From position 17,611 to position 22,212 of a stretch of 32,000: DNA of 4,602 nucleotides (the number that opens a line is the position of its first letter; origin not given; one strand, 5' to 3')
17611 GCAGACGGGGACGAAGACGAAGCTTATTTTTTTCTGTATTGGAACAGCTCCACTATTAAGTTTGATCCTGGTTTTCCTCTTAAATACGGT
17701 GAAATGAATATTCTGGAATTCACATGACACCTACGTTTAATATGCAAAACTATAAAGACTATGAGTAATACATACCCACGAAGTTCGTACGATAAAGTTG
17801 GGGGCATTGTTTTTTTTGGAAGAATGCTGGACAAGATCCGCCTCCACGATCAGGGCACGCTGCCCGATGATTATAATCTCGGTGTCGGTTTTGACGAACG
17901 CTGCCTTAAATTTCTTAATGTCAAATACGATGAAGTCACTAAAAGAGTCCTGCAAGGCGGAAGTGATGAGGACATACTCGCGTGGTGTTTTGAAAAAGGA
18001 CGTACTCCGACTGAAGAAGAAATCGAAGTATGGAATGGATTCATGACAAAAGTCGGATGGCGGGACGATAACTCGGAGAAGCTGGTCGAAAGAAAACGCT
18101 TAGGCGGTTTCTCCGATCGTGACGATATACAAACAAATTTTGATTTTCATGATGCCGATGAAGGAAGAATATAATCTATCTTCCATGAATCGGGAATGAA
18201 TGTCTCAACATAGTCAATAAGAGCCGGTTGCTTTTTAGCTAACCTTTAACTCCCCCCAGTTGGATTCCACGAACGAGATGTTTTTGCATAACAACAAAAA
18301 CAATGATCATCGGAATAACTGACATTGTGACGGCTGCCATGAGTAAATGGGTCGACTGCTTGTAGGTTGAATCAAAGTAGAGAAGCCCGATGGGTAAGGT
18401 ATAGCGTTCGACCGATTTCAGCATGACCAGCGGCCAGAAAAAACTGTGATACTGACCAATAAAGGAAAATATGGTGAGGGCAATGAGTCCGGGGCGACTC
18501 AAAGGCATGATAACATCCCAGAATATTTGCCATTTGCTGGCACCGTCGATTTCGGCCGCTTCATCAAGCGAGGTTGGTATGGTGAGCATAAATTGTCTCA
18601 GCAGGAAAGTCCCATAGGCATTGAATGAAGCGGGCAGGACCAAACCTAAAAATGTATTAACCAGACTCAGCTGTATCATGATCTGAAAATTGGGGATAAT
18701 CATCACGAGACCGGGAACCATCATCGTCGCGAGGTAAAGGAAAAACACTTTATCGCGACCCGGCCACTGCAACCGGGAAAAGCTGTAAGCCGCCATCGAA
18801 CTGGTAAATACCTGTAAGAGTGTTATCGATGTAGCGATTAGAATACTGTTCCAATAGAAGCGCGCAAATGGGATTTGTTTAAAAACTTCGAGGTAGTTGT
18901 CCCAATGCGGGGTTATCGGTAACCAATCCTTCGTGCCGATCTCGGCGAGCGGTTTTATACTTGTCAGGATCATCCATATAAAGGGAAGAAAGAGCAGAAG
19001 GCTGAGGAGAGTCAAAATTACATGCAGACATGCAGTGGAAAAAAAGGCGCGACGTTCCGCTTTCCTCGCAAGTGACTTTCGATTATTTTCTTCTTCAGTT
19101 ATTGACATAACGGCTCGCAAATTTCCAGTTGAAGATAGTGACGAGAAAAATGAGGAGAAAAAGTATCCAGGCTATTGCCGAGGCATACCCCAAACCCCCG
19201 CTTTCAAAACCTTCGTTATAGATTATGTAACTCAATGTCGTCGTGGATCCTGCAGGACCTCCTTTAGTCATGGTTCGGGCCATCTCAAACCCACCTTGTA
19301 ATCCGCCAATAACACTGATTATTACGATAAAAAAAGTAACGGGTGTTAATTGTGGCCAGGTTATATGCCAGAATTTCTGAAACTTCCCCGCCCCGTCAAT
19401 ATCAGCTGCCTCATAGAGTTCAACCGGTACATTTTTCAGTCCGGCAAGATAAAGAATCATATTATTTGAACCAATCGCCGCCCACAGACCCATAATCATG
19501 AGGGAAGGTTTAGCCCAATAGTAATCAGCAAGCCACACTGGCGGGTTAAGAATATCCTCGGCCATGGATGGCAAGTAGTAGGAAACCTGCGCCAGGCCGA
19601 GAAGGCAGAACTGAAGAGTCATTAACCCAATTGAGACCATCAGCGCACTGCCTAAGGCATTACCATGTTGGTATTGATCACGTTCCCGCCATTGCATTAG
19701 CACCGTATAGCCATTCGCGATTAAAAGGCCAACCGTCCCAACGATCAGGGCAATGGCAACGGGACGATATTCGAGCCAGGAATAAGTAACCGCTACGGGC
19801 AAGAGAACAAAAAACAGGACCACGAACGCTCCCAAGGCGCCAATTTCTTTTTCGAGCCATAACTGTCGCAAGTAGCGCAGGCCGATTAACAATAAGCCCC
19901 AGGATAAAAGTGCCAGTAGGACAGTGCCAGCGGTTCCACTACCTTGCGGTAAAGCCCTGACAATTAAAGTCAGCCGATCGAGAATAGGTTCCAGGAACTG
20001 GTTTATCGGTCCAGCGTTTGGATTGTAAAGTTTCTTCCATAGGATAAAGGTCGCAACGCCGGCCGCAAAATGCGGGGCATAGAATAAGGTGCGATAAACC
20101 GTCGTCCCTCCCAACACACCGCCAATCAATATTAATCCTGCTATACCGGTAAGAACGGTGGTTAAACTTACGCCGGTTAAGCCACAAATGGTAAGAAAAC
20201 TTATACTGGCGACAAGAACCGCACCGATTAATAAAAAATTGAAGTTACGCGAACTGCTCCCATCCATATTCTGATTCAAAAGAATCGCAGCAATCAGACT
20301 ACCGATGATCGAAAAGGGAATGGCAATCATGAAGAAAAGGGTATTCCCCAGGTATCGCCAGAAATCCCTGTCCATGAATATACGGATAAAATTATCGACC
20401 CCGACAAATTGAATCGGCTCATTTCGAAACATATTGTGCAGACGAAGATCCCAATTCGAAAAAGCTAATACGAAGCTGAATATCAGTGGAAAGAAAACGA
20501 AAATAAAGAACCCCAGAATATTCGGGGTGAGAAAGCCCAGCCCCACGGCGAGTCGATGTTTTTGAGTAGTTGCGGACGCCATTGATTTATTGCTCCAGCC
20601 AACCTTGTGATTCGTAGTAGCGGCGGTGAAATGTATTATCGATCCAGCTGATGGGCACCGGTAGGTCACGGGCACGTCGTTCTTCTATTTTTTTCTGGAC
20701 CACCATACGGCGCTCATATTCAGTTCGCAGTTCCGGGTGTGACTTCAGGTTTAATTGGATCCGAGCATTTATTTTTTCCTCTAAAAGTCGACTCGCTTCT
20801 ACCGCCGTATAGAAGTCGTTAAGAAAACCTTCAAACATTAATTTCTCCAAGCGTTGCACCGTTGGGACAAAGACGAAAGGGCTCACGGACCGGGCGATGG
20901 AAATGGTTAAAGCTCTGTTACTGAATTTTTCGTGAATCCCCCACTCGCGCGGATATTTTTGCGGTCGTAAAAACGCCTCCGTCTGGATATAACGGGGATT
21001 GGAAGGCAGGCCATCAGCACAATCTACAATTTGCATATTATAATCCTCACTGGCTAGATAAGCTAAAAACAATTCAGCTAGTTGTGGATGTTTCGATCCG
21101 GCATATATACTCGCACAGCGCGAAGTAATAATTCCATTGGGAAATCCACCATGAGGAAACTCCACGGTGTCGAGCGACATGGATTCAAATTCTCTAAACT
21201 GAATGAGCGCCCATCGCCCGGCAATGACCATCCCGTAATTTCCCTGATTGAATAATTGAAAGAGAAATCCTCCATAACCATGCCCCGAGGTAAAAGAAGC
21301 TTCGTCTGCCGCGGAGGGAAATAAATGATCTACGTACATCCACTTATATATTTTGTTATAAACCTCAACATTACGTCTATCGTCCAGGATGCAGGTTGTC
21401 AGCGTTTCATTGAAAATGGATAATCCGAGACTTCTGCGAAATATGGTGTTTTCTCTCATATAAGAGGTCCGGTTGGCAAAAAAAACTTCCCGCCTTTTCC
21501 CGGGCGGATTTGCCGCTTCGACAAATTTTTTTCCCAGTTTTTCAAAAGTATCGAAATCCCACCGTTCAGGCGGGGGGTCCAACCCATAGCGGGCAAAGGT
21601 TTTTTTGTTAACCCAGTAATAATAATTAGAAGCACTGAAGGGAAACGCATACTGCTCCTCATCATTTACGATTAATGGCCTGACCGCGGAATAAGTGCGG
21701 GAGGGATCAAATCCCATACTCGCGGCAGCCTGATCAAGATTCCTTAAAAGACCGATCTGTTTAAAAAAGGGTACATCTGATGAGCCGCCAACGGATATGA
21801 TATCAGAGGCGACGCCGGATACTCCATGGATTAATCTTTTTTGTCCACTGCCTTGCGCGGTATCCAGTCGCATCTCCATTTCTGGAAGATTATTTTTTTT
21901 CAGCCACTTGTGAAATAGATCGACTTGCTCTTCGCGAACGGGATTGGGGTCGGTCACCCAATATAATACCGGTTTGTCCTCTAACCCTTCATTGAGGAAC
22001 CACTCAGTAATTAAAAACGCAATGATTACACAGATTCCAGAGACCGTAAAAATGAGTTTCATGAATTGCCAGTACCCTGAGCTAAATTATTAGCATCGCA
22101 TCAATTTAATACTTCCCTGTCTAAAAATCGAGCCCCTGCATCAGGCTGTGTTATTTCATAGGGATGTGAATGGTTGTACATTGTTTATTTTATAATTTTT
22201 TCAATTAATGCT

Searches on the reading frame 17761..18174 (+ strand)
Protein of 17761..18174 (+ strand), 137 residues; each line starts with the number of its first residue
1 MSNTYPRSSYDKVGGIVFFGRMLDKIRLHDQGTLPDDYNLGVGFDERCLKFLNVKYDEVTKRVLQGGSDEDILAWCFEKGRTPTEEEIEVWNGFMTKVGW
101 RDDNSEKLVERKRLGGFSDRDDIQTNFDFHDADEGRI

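Call 16: search_protein_families(library=pfam, proteins=[window:17761-18174:+], max_evalue=0.01)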
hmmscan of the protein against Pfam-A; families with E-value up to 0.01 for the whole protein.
window:17761-18174:+ (137 aa): 1 family
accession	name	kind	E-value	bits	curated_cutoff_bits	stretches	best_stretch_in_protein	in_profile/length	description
PF16798.10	DUF5069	-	3.1e-46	157.2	27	1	4-136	2-133/133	Domain of unknown function (DUF5069)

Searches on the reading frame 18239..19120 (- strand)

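Call 15: search_protein_families(library=pfam, proteins=[window:18239-19120:-], max_evalue=0.01)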
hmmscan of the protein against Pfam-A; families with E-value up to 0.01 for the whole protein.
window:18239-19120:- (293 aa): 1 family
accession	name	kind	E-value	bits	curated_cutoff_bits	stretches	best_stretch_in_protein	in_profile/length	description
PF00528.27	BPD_transp_1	-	2.4e-19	70.2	26.4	1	106-286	4-182/184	Binding-protein-dependent transport system inner membrane component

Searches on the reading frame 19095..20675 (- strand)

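Call 15: search_protein_families(library=pfam, proteins=[window:19095-20675:-], max_evalue=0.01)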
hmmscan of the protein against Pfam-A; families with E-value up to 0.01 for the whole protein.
window:19095-20675:- (526 aa): 1 family
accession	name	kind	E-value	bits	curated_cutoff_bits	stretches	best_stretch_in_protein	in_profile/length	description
PF00528.27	BPD_transp_1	-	1.4e-16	61.2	26.4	1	354-516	16-175/184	Binding-protein-dependent transport system inner membrane component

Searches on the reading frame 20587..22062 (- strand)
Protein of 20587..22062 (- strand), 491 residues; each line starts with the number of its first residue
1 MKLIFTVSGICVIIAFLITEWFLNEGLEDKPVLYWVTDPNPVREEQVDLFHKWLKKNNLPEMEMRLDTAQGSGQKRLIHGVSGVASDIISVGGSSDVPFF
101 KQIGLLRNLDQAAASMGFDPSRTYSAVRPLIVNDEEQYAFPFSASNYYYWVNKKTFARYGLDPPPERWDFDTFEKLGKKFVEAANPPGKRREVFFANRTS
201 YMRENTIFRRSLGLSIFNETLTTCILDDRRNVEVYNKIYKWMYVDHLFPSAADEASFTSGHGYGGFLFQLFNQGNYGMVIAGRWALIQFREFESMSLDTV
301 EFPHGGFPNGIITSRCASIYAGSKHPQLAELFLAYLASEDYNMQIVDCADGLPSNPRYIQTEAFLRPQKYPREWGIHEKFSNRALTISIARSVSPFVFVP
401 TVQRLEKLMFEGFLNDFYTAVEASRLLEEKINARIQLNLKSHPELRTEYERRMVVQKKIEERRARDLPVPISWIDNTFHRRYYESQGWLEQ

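Call 15: search_protein_families(library=pfam, proteins=[window:20587-22062:-], max_evalue=0.01)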
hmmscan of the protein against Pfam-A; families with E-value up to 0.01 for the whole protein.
window:20587-22062:- (491 aa): 2 families
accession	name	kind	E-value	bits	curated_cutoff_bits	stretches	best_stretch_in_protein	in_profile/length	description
PF01547.30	SBP_bac_1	-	9e-15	55.9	26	1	84-342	49-306/307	Bacterial extracellular solute-binding protein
PF13416.11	SBP_bac_8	-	5.9e-13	49.7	27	1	87-363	39-270/279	Bacterial extracellular solute-binding protein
